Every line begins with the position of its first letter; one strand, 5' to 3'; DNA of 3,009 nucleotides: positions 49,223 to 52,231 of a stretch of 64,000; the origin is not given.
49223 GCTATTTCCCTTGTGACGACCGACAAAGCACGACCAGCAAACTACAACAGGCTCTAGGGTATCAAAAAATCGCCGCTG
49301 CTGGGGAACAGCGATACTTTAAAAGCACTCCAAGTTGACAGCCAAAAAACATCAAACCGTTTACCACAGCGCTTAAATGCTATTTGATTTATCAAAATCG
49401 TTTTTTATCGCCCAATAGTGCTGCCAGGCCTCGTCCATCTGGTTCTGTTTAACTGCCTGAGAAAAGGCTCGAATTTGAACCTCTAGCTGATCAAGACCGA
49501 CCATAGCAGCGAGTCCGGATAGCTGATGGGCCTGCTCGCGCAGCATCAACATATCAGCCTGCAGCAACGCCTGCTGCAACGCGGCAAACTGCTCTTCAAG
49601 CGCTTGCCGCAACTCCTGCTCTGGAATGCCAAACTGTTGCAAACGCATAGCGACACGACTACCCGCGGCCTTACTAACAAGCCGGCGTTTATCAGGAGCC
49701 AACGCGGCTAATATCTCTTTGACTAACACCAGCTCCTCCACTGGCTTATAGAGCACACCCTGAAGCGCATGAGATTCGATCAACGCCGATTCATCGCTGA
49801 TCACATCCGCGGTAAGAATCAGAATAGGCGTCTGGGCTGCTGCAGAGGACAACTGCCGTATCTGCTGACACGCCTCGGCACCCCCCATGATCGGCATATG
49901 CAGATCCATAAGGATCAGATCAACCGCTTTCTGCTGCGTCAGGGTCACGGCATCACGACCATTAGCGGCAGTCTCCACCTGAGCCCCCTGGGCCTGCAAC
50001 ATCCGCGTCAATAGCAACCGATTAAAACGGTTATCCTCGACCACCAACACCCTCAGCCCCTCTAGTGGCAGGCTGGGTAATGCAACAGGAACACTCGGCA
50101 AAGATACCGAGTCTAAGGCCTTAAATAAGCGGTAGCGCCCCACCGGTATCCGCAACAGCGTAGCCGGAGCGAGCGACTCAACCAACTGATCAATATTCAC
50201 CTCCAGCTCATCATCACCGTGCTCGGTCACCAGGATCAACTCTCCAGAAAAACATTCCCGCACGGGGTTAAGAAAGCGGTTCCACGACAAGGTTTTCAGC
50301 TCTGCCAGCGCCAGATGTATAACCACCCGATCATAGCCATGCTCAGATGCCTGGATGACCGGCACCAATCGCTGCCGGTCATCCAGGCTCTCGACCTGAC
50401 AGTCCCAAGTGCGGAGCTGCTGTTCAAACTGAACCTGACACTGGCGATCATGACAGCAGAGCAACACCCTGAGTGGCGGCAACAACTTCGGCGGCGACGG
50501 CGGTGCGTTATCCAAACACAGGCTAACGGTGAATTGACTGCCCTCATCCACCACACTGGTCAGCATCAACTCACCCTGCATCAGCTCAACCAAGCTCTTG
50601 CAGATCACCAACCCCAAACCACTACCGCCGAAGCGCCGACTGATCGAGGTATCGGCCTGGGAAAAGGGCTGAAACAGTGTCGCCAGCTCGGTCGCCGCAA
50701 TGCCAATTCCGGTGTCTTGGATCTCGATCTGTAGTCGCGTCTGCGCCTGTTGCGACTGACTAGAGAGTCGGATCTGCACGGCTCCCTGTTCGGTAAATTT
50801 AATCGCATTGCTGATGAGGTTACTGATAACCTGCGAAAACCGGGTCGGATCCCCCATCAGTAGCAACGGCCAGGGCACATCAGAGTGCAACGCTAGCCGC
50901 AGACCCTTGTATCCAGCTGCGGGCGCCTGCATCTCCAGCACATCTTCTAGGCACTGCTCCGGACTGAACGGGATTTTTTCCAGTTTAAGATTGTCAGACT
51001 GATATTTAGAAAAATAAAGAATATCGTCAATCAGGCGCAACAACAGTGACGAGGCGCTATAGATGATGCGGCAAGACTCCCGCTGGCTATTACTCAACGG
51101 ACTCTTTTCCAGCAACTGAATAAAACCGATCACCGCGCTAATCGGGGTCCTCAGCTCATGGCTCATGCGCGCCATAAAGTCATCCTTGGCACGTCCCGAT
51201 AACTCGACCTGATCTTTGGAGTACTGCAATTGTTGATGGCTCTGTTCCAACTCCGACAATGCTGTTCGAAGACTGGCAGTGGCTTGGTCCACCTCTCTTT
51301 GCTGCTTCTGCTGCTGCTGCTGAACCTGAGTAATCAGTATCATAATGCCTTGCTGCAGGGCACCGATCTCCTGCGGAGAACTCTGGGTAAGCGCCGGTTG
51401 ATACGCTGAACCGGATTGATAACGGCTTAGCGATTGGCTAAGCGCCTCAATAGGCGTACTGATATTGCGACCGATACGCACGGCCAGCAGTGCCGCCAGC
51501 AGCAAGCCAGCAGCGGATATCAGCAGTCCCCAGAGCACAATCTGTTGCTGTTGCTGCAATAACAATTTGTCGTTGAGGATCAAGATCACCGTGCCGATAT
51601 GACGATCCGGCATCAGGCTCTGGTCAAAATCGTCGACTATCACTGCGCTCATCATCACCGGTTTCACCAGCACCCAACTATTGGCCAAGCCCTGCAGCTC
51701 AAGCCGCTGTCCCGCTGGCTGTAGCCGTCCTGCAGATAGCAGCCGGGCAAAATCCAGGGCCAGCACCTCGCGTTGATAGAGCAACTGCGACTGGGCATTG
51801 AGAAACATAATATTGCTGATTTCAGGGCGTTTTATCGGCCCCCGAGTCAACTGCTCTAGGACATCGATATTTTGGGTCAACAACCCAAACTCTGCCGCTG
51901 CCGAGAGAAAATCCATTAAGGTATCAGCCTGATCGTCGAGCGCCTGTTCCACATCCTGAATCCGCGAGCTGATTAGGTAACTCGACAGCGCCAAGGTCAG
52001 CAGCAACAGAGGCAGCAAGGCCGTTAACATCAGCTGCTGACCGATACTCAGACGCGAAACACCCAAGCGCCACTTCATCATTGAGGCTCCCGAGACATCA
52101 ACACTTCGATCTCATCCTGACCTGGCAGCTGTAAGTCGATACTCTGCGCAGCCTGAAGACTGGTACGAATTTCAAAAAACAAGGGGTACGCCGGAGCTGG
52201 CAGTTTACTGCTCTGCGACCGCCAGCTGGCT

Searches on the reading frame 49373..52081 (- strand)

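Call 93: search_protein_families(library=ncbifam, proteins=[window:49373-52081:-], max_evalue=1e-10)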
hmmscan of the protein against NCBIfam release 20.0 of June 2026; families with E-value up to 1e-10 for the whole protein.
window:49373-52081:- (902 aa): 83 families (the best 25 are shown)
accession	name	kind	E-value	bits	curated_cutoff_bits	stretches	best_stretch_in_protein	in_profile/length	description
NF008318.0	PRK11107.1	equivalog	5.8e-146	487.9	890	1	10-806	3-792/920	two-component sensor histidine kinase BarA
NF045901.1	HisKinLetSLeg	equivalog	3.5e-111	372.7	1650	2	13-524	2-519/906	two-component system sensor histidine kinase LetS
TIGR02956.1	TMAO_torS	equivalog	7.7e-95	318.8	676.5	2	252-529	417-688/967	TMAO reductase system sensor histidine kinase/response regulator TorS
NF041947.1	LuxQ_Vibrio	equivalog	2.3e-86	290.4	1200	2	277-525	450-698/843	quorum-sensing autoinducer 2 sensor kinase/phosphatase LuxQ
NF008099.0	PRK10841.1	equivalog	6.3e-76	255.9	920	1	278-800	452-945/949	two-component system sensor histidine kinase RcsC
NF011874.0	PRK15347.1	equivalog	5.6e-73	246.4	852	2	193-534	307-624/921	two component system sensor kinase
NF008302.0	PRK11091.1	equivalog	1.1e-68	232.2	838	2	289-523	273-505/779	aerobic respiration two-component sensor histidine kinase ArcB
NF008543.0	PRK11466.1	equivalog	1.7e-65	221.4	982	1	184-564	332-709/914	TMAO reductase system sensor histidine kinase/response regulator TorS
NF038297.2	hybrid_HK_HrmK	equivalog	2.2e-59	201.6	725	1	253-525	190-459/607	hybrid histidine kinase/response regulator HrmK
NF046044.1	PnpS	equivalog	7.4e-55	186.5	400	1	297-521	168-389/390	two-component system histidine kinase PnpS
NF007420.1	PRK09959.1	equivalog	6.3e-52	176.4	1995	2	292-523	705-936/1197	acid-sensing system histidine kinase EvgS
TIGR02966.1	phoR_proteo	equivalog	1.6e-44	152.3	334.2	1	262-520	76-332/333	phosphate regulon sensor histidine kinase PhoR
NF033092.0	HK_WalK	equivalog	9.7e-44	149.9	725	1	297-522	370-593/594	cell wall metabolism sensor histidine kinase WalK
NF047874.1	MASE3_PAS_HK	subfamily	1.4e-42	146.3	560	1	262-523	384-625/655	MASE3 domain-containing sensor histidine kinase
NF041832.1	near_NosP_CTERM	subfamily_domain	1.4e-41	142.9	400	1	297-632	5-347/370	NahK/ErcS family hybrid sensor histidine kinase/response regulator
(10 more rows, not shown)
